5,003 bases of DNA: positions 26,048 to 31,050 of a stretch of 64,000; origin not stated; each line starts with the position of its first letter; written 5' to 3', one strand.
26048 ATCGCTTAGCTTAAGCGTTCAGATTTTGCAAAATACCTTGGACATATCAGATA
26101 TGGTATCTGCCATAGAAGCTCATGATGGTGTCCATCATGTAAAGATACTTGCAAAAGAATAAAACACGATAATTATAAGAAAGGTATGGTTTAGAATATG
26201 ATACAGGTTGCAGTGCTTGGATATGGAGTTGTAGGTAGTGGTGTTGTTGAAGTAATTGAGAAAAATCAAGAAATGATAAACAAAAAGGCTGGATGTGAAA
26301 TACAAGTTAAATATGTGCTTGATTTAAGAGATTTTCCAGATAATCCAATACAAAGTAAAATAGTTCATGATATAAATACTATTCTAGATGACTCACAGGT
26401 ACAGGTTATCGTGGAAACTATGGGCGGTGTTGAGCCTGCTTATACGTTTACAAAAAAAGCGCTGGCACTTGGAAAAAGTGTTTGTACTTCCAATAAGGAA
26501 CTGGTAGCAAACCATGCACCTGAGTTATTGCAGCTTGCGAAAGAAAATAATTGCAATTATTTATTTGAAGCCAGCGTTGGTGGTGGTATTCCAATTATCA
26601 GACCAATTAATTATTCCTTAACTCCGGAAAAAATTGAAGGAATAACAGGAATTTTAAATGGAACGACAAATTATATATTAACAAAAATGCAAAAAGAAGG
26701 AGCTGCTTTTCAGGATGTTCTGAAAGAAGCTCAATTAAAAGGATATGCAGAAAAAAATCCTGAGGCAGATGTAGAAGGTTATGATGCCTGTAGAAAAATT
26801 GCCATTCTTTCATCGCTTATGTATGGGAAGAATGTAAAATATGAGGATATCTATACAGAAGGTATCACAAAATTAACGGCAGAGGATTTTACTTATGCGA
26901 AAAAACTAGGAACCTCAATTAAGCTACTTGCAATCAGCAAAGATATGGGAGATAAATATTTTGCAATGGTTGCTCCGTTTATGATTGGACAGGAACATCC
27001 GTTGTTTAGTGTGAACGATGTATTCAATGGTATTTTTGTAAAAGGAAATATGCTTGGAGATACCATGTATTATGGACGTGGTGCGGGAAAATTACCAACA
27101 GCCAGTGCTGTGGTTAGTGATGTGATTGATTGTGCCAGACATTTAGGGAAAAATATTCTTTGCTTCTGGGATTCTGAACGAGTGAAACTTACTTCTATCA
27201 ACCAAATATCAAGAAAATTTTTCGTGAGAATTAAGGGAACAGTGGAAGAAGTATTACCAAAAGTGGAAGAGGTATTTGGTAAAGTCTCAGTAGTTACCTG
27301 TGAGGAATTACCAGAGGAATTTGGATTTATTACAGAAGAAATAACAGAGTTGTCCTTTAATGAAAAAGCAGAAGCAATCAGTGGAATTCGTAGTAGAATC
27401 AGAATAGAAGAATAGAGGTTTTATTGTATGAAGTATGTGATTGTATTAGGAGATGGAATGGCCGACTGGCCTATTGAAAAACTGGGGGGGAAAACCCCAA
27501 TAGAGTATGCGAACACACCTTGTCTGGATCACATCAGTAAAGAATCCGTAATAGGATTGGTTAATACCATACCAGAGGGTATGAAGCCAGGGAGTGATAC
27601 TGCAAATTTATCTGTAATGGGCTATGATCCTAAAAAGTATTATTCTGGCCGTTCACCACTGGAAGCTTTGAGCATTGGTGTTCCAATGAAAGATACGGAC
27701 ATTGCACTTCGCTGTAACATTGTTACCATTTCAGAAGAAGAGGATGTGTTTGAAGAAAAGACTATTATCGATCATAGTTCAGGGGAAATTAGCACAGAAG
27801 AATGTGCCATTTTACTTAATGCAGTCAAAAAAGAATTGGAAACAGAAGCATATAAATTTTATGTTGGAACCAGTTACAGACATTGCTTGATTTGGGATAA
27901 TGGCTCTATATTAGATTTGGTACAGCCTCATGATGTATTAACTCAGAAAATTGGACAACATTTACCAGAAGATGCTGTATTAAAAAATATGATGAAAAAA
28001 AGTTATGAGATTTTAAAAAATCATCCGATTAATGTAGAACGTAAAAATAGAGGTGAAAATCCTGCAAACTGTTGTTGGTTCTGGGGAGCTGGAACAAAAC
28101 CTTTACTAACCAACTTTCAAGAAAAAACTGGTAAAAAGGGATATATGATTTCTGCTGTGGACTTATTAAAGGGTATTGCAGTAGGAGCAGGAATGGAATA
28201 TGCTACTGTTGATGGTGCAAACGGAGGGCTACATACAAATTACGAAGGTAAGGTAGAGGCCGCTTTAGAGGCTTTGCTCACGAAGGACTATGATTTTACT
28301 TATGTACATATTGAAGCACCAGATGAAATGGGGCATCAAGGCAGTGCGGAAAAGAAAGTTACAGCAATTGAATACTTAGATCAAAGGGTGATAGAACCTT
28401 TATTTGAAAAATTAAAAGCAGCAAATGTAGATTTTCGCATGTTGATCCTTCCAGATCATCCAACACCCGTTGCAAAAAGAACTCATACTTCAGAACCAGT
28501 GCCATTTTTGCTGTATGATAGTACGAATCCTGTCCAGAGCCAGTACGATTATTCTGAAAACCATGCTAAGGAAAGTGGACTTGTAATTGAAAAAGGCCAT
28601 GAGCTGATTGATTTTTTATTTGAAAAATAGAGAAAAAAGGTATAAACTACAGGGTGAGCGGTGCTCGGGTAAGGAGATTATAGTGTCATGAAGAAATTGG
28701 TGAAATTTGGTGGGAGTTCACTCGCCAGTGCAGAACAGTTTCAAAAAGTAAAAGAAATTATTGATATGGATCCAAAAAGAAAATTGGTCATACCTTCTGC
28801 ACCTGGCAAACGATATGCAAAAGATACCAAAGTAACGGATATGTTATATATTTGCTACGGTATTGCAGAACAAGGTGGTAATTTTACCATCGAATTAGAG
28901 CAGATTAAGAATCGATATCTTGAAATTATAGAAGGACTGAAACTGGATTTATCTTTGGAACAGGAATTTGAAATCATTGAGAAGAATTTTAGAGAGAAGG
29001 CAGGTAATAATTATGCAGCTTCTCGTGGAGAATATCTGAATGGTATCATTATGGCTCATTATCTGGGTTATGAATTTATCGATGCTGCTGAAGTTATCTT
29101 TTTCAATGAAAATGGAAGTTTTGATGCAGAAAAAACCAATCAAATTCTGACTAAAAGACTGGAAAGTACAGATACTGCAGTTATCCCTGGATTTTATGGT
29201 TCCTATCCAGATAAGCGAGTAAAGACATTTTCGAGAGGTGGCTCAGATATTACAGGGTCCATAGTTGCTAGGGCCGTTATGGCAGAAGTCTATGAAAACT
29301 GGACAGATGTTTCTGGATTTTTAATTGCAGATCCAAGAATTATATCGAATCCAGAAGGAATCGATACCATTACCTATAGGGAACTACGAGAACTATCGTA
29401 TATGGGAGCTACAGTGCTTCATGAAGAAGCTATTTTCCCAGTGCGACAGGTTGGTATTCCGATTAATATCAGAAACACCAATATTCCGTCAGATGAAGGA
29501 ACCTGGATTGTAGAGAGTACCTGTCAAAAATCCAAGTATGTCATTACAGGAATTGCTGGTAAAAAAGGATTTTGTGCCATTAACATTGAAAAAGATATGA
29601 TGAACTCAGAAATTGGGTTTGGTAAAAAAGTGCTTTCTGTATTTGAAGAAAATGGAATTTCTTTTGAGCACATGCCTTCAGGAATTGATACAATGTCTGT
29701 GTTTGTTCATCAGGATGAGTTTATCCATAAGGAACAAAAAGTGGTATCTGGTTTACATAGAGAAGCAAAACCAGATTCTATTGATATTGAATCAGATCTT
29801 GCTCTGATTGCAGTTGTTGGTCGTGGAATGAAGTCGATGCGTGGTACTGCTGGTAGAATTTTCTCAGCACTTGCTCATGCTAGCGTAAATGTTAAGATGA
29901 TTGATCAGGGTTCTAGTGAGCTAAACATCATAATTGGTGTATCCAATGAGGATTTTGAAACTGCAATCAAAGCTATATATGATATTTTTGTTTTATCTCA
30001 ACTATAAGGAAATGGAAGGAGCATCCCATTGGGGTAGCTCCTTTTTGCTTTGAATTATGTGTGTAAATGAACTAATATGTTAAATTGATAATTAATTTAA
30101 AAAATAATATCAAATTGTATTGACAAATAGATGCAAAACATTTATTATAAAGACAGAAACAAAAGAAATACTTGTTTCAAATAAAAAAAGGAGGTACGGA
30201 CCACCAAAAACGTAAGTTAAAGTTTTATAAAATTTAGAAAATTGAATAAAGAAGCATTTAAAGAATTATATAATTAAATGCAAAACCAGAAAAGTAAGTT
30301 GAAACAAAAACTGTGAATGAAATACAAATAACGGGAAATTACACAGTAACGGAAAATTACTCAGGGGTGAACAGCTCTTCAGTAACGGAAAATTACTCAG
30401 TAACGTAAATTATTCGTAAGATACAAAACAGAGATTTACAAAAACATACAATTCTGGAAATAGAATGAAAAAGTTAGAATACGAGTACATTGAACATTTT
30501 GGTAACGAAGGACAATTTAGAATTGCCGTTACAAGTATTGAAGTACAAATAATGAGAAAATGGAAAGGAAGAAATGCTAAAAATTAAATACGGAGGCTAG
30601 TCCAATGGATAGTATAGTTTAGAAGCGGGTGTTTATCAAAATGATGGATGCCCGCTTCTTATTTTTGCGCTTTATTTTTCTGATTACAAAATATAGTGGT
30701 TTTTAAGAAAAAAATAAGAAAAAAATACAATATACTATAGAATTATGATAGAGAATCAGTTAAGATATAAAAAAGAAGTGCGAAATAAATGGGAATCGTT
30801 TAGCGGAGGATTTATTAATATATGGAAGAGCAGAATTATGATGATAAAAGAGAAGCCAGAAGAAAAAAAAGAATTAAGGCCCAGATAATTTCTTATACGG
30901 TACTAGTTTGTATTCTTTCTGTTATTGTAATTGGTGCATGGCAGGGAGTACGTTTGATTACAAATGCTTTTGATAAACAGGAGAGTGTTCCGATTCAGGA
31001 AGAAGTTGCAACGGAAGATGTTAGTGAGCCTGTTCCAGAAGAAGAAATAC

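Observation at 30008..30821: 814-bp ORF-free island with its own consensus promoter and terminator: candidate large structured RNA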

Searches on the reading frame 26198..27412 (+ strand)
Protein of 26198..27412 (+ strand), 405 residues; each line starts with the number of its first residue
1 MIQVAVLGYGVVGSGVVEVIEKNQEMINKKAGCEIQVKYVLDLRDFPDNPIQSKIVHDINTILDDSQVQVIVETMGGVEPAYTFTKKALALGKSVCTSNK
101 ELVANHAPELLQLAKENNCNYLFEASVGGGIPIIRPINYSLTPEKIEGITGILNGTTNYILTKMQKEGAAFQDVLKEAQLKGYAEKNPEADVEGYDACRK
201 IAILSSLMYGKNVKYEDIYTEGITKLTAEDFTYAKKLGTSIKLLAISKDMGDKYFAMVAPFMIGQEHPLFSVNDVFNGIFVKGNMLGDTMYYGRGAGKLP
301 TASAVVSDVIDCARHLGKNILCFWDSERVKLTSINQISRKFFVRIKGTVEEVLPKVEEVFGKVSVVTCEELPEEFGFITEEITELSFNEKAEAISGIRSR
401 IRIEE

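Call 17: search_protein_families(library=pfam, proteins=[window:26198-27412:+])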
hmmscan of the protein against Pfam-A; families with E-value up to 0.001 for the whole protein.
window:26198-27412:+ (405 aa): 2 families
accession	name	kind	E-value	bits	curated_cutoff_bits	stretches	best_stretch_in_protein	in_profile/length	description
PF00742.24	Homoserine_dh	-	6.1e-65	218.7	22.9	1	132-310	1-173/173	Homoserine dehydrogenase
PF03447.22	NAD_binding_3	-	7e-14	53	24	1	8-124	1-116/116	Homoserine dehydrogenase, NAD binding domain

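Call 18: search_protein_families(library=ncbifam, proteins=[window:26198-27412:+])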
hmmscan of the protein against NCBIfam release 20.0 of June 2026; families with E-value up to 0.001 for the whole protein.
window:26198-27412:+ (405 aa): 7 families
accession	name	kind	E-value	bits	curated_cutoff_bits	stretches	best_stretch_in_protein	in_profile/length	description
NF004976.0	PRK06349.1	subfamily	1.5e-127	426.3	205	1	2-394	5-411/430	homoserine dehydrogenase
NF004912.0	PRK06270.1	equivalog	4.8e-83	279.4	373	2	59-315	82-339/343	homoserine dehydrogenase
NF006235.0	PRK08374.1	equivalog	2.7e-53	181.2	451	1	65-316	89-332/336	homoserine dehydrogenase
NF005290.0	PRK06813.1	equivalog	1.2e-40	139.5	286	1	78-314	101-338/346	homoserine dehydrogenase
NF005002.0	PRK06392.1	equivalog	1.3e-34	119.7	296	1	67-239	88-257/329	homoserine dehydrogenase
NF006959.0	PRK09436.1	equivalog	6.1e-26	90.7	726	1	2-224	466-705/819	bifunctional aspartate kinase/homoserine dehydrogenase I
NF007003.0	PRK09466.1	subfamily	6.8e-16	57.8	582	1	109-223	585-698/810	bifunctional aspartate kinase/homoserine dehydrogenase II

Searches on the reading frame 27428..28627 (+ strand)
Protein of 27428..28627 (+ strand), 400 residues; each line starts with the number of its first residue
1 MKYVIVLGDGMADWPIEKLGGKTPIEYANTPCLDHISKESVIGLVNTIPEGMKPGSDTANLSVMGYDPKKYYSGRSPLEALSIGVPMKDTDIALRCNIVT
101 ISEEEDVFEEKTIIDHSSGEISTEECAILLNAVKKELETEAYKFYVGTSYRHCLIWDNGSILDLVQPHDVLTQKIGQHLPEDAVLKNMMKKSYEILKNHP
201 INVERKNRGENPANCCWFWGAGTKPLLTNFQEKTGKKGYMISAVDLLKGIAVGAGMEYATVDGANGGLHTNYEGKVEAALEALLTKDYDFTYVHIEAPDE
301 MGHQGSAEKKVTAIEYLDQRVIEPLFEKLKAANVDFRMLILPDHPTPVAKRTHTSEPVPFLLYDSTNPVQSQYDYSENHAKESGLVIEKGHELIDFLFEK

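Call 17: search_protein_families(library=pfam, proteins=[window:27428-28627:+])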
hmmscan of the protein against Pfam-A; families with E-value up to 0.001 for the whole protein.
window:27428-28627:+ (400 aa): 2 families
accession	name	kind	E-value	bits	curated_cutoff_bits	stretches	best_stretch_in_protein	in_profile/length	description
PF10143.14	PhosphMutase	-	1.2e-59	201.5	21.5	1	38-202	2-170/170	2,3-bisphosphoglycerate-independent phosphoglycerate mutase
PF01676.23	Metalloenzyme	-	1.9e-46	159.1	24.3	1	1-376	1-228/252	Metalloenzyme superfamily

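Call 18: search_protein_families(library=ncbifam, proteins=[window:27428-28627:+])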
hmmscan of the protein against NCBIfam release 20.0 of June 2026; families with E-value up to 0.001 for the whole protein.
window:27428-28627:+ (400 aa): 7 families
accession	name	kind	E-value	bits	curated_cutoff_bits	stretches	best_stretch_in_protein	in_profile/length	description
TIGR00306.2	apgM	subfamily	2.8e-155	517.2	320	1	2-397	1-402/403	2,3-bisphosphoglycerate-independent phosphoglycerate mutase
TIGR02535.1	hyp_Hser_kinase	hypoth_equivalog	4.2e-150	500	446.3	1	1-397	1-395/397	proposed homoserine kinase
NF003242.0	PRK04200.1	equivalog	4.5e-150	499.9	426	1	1-399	1-394/395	cofactor-independent phosphoglycerate mutase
NF003104.0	PRK04024.1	equivalog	3.5e-91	306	489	1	1-398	3-401/412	2,3-bisphosphoglycerate-independent phosphoglycerate mutase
NF038358.1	phophono_PhpG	equivalog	1.4e-66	225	545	2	184-398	207-416/417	CMP-5'-phosphonoformate--3-phosphoglycerate phosphonoformyl transferase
NF003160.0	PRK04135.1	equivalog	4e-58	197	468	1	2-397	17-391/403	2,3-bisphosphoglycerate-independent phosphoglycerate mutase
TIGR01307.1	pgm_bpd_ind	equivalog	2.1e-06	26.5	330.65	1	278-369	375-470/504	2,3-bisphosphoglycerate-independent phosphoglycerate mutase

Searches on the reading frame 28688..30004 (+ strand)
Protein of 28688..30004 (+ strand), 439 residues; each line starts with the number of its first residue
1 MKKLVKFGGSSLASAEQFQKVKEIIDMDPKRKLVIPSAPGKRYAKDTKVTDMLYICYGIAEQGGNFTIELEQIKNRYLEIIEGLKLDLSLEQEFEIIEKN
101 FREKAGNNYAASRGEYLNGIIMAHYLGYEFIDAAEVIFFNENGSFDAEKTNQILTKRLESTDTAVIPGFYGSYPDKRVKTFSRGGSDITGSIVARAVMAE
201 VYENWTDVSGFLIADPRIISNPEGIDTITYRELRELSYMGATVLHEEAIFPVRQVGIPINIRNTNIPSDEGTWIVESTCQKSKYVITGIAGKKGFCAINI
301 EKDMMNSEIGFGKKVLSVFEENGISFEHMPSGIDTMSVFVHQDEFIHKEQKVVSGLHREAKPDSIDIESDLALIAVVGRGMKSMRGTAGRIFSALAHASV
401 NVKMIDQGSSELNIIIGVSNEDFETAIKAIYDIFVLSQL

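Call 10: find_related_loci(query=window:28688-30004:+, collection=genome_contigs, flank=4000)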
Query window:28688-30004:+ (439 aa) in genome_contigs; peptide patterns used: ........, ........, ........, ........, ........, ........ (x = any residue, [..] = any of these).
600 stretches matched a pattern (row limit reached: there are more); 589 encode a relative of the query (tblastn E <= 1e-3); the best 80 are kept; 80 distinct loci.
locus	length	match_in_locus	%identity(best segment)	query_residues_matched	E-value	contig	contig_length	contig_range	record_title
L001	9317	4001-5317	80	1-439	0e+0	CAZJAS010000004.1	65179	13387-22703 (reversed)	MAG TPA_asm: uncultured Clostridium sp. isolate SRP294416_co2_412 genome assembly, contig: NODE_148_length_65179_cov_27.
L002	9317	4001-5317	80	1-439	0e+0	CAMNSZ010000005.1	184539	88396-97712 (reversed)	MAG: uncultured Lachnospiraceae bacterium isolate SRR19792994_bin.95_metawrap_v1.3_MAG genome assembly, contig: ERZ12290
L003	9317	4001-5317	79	1-439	0e+0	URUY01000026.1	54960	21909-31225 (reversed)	uncultured Lachnospiraceae bacterium isolate UMGS1368 genome assembly, contig: NODE_173_length_54960_cov_71.180439, whol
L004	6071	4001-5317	80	1-439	0e+0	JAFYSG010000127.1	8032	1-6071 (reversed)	MAG: Lachnospiraceae bacterium isolate RGIG7375 Water_buffalos_Cecum-5__c915660, whole genome shotgun sequence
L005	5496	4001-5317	81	1-439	0e+0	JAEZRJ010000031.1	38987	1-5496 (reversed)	MAG: Bacillota bacterium isolate OH_PBB_132 k127_1869257, whole genome shotgun sequence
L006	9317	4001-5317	81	1-439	0e+0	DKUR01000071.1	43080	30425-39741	MAG TPA_asm: Lachnospiraceae bacterium UBA7199 UBA7199_contig_7803, whole genome shotgun sequence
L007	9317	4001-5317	79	1-439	0e+0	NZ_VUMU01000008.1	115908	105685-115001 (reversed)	Waltera intestinalis strain WCA3-601-WT-6H seq8, whole genome shotgun sequence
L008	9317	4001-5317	79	1-439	0e+0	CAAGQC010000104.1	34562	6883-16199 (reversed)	MAG TPA_asm: Lachnospiraceae bacterium, isolate HGM12144, WGS project CAAGQC010000000 data, contig: SRS820611_23_k75_208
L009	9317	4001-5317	79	1-439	0e+0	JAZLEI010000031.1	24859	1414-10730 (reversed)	MAG: Acetatifactor sp. isolate T1900045021_TC20190014.MAGScoT_cleanbin_000007 SGB_4405_k141_2852230, whole genome shotgu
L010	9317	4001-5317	80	1-439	0e+0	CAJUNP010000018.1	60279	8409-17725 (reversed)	MAG TPA_asm: uncultured Lachnospiraceae bacterium isolate MGBC143606 genome assembly, contig: MGBC143606.18, whole genom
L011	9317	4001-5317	80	1-439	0e+0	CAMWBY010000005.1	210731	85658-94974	MAG TPA_asm: uncultured Lachnospiraceae bacterium isolate SRR13528209_bin.43_metawrap_v1.3_MAG genome assembly, contig:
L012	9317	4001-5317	79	1-439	0e+0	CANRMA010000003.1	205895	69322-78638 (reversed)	MAG: uncultured Lachnospiraceae bacterium isolate Lapin-030__bin93 genome assembly, contig: Lapin-030__NODE_45_length_20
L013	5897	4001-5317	79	1-439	0e+0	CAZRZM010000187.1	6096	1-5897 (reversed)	MAG TPA_asm: uncultured Acetatifactor sp. isolate SRP287540_co2_68 genome assembly, contig: NODE_14250_length_6096_cov_8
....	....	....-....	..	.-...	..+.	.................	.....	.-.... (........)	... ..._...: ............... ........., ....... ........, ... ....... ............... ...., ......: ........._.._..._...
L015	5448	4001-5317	79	1-439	0e+0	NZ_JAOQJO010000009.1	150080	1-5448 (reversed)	Waltera acetigignens strain f_CXY .18048_1_81.9, whole genome shotgun sequence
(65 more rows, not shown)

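Call 17: search_protein_families(library=pfam, proteins=[window:28688-30004:+])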
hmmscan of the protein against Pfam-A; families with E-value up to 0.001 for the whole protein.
window:28688-30004:+ (439 aa): 4 families
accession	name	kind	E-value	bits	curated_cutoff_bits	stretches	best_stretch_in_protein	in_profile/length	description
PF00696.33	AA_kinase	-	2.7e-28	99.8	24.9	1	1-263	1-234/234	Amino acid kinase family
PF22468.2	ACT_9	-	2.2e-24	85.4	27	1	374-434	1-61/61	ACT domain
PF13840.12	ACT_7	-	1.2e-07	31.9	27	1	367-430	2-63/65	ACT domain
PF01842.31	ACT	-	2.2e-07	31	27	1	381-432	7-63/66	ACT domain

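Call 18: search_protein_families(library=ncbifam, proteins=[window:28688-30004:+])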
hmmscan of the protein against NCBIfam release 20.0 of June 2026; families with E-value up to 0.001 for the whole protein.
window:28688-30004:+ (439 aa): 24 families
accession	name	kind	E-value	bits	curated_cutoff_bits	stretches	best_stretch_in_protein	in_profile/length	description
NF006540.0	PRK09034.1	equivalog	1e-170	568.3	434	1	3-435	2-449/454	aspartate kinase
TIGR00657.1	asp_kinases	subfamily_domain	4.8e-73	246.7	208.7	1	4-435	5-441/442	aspartate kinase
NF006959.0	PRK09436.1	equivalog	9.6e-73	245.5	726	1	3-437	2-462/819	bifunctional aspartate kinase/homoserine dehydrogenase I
NF004938.0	PRK06291.1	equivalog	3.1e-66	224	528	1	148-438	175-465/468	aspartate kinase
NF006570.0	PRK09084.1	equivalog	4.1e-61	207.4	455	1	4-434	6-448/452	lysine-sensitive aspartokinase 3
TIGR00656.1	asp_kin_monofn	equivalog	1.8e-59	201.7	402.25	1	5-436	6-406/407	aspartate kinase, monofunctional class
NF005154.0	PRK06635.1-2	equivalog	1.9e-47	162.5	376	1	152-437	120-405/407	aspartate kinase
NF006068.0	PRK08210.1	equivalog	1.2e-46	159.6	474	1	151-437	123-403/405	aspartate kinase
NF005155.0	PRK06635.1-4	equivalog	1.1e-45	156.4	346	1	152-438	119-405/407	aspartate kinase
NF006515.0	PRK08961.1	equivalog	1.1e-42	146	802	1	4-433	11-458/861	bifunctional aspartate kinase/diaminopimelate decarboxylase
NF005656.0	PRK07431.1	equivalog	4.6e-40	137.7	657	2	153-282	120-250/587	aspartate kinase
NF005153.0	PRK06635.1-1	equivalog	8e-39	133.8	585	1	154-436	121-407/421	aspartate kinase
NF005156.0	PRK06635.1-5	equivalog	2.5e-38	131.9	594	1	152-437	119-403/411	aspartate kinase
NF005161.0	PRK06635.2-5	equivalog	1.2e-36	126.5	586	1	148-434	117-400/402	aspartate kinase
NF004579.0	PRK05925.1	equivalog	3.1e-36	125.3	665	1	4-426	5-423/440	aspartate kinase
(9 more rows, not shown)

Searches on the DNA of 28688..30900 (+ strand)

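Call 4: search_rna_families(source=window, start=29950, end=30900, threshold=evalue, max_evalue=10)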
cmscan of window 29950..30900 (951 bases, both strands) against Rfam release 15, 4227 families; matches with E-value up to 10: 5.
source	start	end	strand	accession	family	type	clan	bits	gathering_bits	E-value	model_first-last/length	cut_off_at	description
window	30601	30684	+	RF00834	mir-268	Gene; miRNA;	-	23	47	0.16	1-89/89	no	mir-268 microRNA precursor family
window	30012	30122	-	RF01859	Phe_leader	Cis-reg; leader;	-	20.8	55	0.96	1-125/125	no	Phenylalanine leader peptide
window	30286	30305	-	RF01355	CRISPR-DR26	Gene; CRISPR;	-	17.7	39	4.6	1-25/25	no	CRISPR RNA direct repeat element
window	30153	30201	-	RF01423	snoR117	Gene; snRNA; snoRNA; CD-box;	-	14.8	42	6.2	22-75/80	no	small nucleolar RNA snoR117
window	30359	30402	-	RF01133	sR3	Gene; snRNA; snoRNA; CD-box;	-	11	41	4.9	22-55/55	no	Small nucleolar RNA sR3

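Call 43: search_rna_families(source=L072, start=6360, end=6860, threshold=evalue, max_evalue=10)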
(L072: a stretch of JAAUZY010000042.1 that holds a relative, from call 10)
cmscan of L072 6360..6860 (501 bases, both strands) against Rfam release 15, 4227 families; matches with E-value up to 10: 1.
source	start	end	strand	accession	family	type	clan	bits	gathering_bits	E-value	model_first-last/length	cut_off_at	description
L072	6435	6486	+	RF01360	CRISPR-DR47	Gene; CRISPR;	-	14.5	39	7.6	1-37/37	no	CRISPR RNA direct repeat element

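Call 44: search_rna_families(source=L025, start=5440, end=6010, threshold=evalue, max_evalue=10)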
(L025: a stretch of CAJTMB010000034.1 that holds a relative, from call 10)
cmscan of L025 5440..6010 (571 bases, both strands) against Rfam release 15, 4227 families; matches with E-value up to 10: 3.
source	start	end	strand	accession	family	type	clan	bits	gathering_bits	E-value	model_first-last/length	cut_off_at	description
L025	5929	5984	+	RF02054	STnc420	Gene; sRNA;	-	25.7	70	0.009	1-58/58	no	Salmonella enterica sRNA STnc420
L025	5535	5625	-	RF01883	TUG1_2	Gene; lncRNA;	-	21.2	90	0.52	1-89/89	no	Taurine upregulated gene 1 conserved region 2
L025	5961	6010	-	RF01494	rliD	Gene; antisense;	-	8.7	50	7.9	234-327/327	5'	Listeria sRNA rliD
